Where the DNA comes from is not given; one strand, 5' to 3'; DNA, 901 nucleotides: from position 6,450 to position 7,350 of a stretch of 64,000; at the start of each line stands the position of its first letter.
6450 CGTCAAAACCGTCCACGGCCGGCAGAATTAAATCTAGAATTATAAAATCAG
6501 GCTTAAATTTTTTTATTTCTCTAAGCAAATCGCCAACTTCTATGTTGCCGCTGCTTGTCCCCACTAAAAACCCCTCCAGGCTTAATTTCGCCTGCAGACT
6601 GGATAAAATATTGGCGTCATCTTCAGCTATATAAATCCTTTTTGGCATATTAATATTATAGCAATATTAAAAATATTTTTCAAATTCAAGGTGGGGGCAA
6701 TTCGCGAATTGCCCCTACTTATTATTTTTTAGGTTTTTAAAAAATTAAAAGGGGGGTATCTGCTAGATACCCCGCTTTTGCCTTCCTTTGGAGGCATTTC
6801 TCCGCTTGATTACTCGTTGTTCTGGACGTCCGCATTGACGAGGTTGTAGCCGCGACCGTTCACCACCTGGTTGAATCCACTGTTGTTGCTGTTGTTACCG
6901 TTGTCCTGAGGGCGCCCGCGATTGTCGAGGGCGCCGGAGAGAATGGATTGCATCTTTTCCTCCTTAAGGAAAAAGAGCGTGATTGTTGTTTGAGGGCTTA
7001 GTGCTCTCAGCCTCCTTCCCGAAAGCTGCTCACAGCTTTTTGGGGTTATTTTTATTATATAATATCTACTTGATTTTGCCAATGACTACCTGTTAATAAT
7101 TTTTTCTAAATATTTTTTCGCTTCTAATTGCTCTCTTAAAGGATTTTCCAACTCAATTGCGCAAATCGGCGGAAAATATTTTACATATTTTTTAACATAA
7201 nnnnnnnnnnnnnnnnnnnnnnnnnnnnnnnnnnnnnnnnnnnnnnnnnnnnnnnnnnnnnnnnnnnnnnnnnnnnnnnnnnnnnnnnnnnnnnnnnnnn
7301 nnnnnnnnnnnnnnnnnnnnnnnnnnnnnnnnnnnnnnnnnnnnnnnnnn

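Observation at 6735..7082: Self-contained, strongly signalled gene for a 47-aa Asn/Gly-rich peptide directly upstream of the RR-HlyD-ABC operon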

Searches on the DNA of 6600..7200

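Call 7: search_rna_families(source=window, start=6600, end=7200, threshold=evalue, max_evalue=10, show_alignments=2)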
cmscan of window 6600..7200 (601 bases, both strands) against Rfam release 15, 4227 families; matches with E-value up to 10: 17.
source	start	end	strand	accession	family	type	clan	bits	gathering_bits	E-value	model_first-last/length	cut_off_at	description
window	6652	6776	+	RF02634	EF3314_EF3315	Gene; sRNA;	-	28.8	100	0.00012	1-141/141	no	Enterococcus sRNA EF3314_EF3315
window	6671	6778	+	RF04180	BTnc231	Gene; sRNA;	-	23.7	80.4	0.013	1-154/154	no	Bacteroides sRNA BTnc231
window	6647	6760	+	RF01692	Bacteroid-trp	Cis-reg; leader;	-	21.9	49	7.5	1-131/131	no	Bacteroidete tryptophan peptide leader RNA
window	6644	6728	+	RF01774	rpsL_ricks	Cis-reg; leader;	-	21.6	60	6.3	1-131/131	no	Rickettsia rpsL leader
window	6649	6782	+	RF04182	GibS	Gene; sRNA;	-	20.7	115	1.9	1-142/142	no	GibS sRNA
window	6695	6803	-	RF01457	rli22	Gene; sRNA;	CL00114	19.9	80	1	1-111/111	no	Listeria sRNA rli22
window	6652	6793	+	RF02070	STnc300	Gene; sRNA;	-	19.2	80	5.9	1-159/159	no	Salmonella enterica sRNA STnc300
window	6646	6730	+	RF00558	L20_leader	Cis-reg; leader;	-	18.5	58.7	0.51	1-127/127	no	Ribosomal protein L20 leader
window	6683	6752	+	RF04348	Plastid-psbM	Cis-reg;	-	18.4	52.7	9.1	1-79/79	no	Plastid-psbM 3UTR RNA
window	6694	6780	+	RF04184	BTnc060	Gene; sRNA;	-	17.7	228.9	3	1-213/213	no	Bacteroides sRNA BTnc060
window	6687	6777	+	RF01796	frnS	Gene; sRNA;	-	17.3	60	2.5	1-119/119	no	Fumarate/nitrate reductase regulator sRNA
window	6677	6733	+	RF03814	mir-2797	Gene; miRNA;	-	17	74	3.9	1-77/77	no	mir-2797 microRNA precursor family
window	6690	6778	+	RF04106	mir-1303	Gene; miRNA;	-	16.9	107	2.6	1-85/85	no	mir-1303 microRNA precursor family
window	6746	6780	-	RF03664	MIR6288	Gene; miRNA;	-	15.1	74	6.6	1-92/92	no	MIR6288 microRNA precursor family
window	6746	6780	+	RF03664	MIR6288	Gene; miRNA;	-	15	74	6.8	1-92/92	no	MIR6288 microRNA precursor family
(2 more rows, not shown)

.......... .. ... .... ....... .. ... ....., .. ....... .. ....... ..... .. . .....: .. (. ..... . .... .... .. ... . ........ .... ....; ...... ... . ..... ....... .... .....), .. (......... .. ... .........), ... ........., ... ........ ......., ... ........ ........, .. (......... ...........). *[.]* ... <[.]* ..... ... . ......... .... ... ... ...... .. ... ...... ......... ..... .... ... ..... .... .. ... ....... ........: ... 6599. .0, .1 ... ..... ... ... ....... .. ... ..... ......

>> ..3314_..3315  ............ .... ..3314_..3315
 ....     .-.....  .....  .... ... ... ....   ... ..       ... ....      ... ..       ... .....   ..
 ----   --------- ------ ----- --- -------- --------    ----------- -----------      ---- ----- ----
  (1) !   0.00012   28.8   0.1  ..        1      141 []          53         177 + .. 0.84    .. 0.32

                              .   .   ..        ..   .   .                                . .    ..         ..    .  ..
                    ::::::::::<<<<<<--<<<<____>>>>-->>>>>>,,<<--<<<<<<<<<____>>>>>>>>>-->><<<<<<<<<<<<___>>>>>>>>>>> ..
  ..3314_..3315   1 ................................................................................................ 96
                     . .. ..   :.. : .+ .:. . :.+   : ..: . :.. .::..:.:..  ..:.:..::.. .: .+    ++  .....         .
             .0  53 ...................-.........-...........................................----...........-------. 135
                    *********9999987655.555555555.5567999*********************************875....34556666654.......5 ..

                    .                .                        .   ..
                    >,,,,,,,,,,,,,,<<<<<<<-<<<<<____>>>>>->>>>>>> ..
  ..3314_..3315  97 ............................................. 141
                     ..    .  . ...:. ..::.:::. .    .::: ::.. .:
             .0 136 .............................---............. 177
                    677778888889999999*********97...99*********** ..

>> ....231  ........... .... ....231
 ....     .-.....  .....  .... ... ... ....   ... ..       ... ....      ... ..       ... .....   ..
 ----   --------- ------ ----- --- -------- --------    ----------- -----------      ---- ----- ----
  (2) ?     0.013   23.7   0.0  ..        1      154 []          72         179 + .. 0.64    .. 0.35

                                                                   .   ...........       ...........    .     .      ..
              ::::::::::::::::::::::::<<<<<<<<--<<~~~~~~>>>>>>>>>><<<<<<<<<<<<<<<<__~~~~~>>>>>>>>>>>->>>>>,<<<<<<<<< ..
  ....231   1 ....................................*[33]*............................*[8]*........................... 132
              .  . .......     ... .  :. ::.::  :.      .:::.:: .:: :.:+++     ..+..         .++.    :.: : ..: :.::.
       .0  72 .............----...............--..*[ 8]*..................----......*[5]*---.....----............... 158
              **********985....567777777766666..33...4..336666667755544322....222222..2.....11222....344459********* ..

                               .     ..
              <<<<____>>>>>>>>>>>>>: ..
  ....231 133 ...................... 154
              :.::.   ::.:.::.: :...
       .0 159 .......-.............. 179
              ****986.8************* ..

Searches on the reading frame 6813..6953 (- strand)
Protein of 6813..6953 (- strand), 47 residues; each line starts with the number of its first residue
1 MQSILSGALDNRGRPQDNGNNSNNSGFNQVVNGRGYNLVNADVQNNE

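Call 11: find_homologous_proteins(query=window:6813-6953:-, max_evalue=10)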
Query seq(47 aa) (47 aa): 1 proteins with E <= 10 among 1 candidates.
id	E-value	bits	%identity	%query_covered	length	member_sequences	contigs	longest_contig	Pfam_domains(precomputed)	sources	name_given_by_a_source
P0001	3.9e-21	90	100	100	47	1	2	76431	-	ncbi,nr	ncbi:MAG: hypothetical protein PHZ04_03520 [Patescibacteria group bacterium]|nr:hypothetical protein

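Call 12: find_encoding_contigs(protein=P0001, flank=10000, max_places=10)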
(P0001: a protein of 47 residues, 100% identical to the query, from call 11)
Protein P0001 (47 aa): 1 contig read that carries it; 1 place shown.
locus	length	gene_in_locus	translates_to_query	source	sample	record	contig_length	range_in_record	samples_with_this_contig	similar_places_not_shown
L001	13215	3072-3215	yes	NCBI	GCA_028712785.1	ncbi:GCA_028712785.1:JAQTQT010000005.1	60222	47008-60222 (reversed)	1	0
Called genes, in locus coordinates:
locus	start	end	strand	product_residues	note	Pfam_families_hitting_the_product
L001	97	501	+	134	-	PF11969:DcpS_C, PF01230:HIT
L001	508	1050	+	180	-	-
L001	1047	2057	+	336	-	PF01073:3Beta_HSD, PF01370:Epimerase, PF02719:Polysacc_synt_2, PF04321:RmlD_sub_bind, PF07993:NAD_binding_4, PF16363:GDP_Man_Dehyd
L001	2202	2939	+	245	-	-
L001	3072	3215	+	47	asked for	-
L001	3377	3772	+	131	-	PF00072:Response_reg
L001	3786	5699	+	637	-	PF25917:BSH_RND, PF25984:BSH_YknX (weak), PF25990:Beta-barrel_YknX (weak), PF26002:Beta-barrel_AprE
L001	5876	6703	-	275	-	-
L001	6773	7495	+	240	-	PF02463:SMC_N (weak), PF00005:ABC_tran, PF13304:AAA_21 (faint)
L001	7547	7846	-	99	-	-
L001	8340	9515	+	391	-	PF12704:MacB_PCD, PF02687:FtsX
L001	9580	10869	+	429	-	PF12704:MacB_PCD, PF02687:FtsX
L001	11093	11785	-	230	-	-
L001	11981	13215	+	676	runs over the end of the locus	PF13196:DUF4012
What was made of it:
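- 6810..6953 (-): ORF of 47 codons plus TAA, encoding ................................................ It is annotated in GenBank as hypothetical protein PHZ04_03520 of a Patescibacteria metagenome-assembled genome (MAG) (calls 11, 12).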

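Call 17: find_related_loci(query=A1, collection=genome_contigs, flank=6000)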
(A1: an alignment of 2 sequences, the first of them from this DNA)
Query A1 (47 aa) in genome_contigs; peptide patterns used: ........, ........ (x = any residue, [..] = any of these).
257 stretches matched a pattern, but none encodes a relative of the query by tblastn (E <= 1e-3).

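Call 18: find_related_loci(query=A1, collection=metagenome_contigs, flank=6000)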
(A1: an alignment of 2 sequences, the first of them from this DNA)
Query A1 (47 aa) in metagenome_contigs; peptide patterns used: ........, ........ (x = any residue, [..] = any of these).
190 stretches matched a pattern, but none encodes a relative of the query by tblastn (E <= 1e-3).

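Call 43: find_homologous_proteins(query=A2, max_evalue=10)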
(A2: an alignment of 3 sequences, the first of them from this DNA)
Query A2 (3 sequences) (47 aa, profile of the alignment): 3 proteins with E <= 10 among 4 candidates.
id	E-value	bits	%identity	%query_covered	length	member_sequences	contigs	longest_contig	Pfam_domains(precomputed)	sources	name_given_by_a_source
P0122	6.4e-20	89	47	87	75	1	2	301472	-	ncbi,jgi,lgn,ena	ncbi:MAG: hypothetical protein WC619_00775 [Patescibacteria group bacterium]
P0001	3.8e-13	67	100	100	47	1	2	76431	-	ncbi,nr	ncbi:MAG: hypothetical protein PHZ04_03520 [Patescibacteria group bacterium]|nr:hypothetical protein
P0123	1.9e-12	65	57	15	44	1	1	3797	-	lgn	-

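Call 45: search_protein_families(library=pfam, proteins=[window:6813-6953:-], max_evalue=1)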
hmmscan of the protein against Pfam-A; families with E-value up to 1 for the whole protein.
seq(47 aa): 0 families

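Call 46: search_protein_families(library=ncbifam, proteins=[window:6813-6953:-], max_evalue=1)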
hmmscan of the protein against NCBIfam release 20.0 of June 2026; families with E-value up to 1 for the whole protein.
seq(47 aa): 0 families

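Call 50: search_protein_representatives(alignment_id=A2)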
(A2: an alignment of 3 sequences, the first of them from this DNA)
Query: 3 sequences, 47 profile positions. Proteins with E-value up to 0.001 (for the whole library): 5; up to 1e-10: 3; up to 1e-30: 0. The best 5 are listed.
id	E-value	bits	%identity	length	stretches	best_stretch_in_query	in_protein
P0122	2.0e-20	89.0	-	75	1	1-47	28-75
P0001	1.2e-13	67.3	-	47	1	1-47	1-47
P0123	6.1e-13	65.1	-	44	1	1-47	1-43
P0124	1.1e-08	51.5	-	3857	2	20-44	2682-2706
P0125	2.6e-08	50.2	-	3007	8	20-33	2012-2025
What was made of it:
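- No homologue was found in 5.8 billion clusters or 1.84 billion representatives (calls 43, 50).
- Tried and rejected: The peptide and a 3-sequence profile were searched against 5.8 billion protein clusters (calls 11, 43) and 1.84 billion representatives with full HMMER (call 50).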

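Call 56: find_related_loci(query=A2, collection=viral_contigs, flank=4000)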
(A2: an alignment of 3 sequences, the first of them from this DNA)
Query A2 (47 aa) in viral_contigs; peptide patterns used: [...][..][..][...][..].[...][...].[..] (x = any residue, [..] = any of these).
14 stretches matched a pattern, but none encodes a relative of the query by tblastn (E <= 1e-3).
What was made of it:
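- Tried and rejected: Scans of genome_contigs, metagenome_contigs and viral_contigs with the peptide or its alignment found nothing (calls 17, 18, 56).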

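Call 63: predict_structure(alignment_id=A2)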
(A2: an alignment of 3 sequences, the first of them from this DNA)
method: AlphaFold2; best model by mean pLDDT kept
length: 47 residues; sequences in the alignment: 3
mean_pLDDT: 49.2   pTM: 0.12
mean pLDDT of the five models: 49.2, 47.9, 45.1, 45.0, 43.0
residues with pLDDT >= 90: 0; 70-90: 0; 50-70: 19; < 50: 28
segments of 3 or more residues with pLDDT < 50: 1-3, 19-26, 30-33, 35-37, 39-42, 44-47
pLDDT, mean of each block of 10 residues (from residue 1): 49 54 49 47 47
secondary structure: DSSP gave nothing for this model
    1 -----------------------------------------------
elements in order:
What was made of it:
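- Checked: AlphaFold2 gives pLDDT 49 and no secondary structure (call 63).
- pLDDT is 49 with no secondary structure (call 63).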

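Call 67: search_protein_families(library=padloc, proteins=[window:6813-6953:-], max_evalue=1)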
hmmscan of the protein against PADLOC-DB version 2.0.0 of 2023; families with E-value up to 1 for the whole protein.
seq(47 aa): 0 families
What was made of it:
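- There are no PADLOC, Pfam or NCBIfam hits (calls 45, 46, 67).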

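Call 68: search_protein_families(library=phrogs, proteins=[window:6813-6953:-], max_evalue=1)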
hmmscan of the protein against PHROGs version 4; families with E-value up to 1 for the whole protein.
seq(47 aa): 1 family
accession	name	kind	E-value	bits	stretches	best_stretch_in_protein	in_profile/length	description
phrog_14033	-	unknown function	0.12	13.3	1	9-34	18-43/44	-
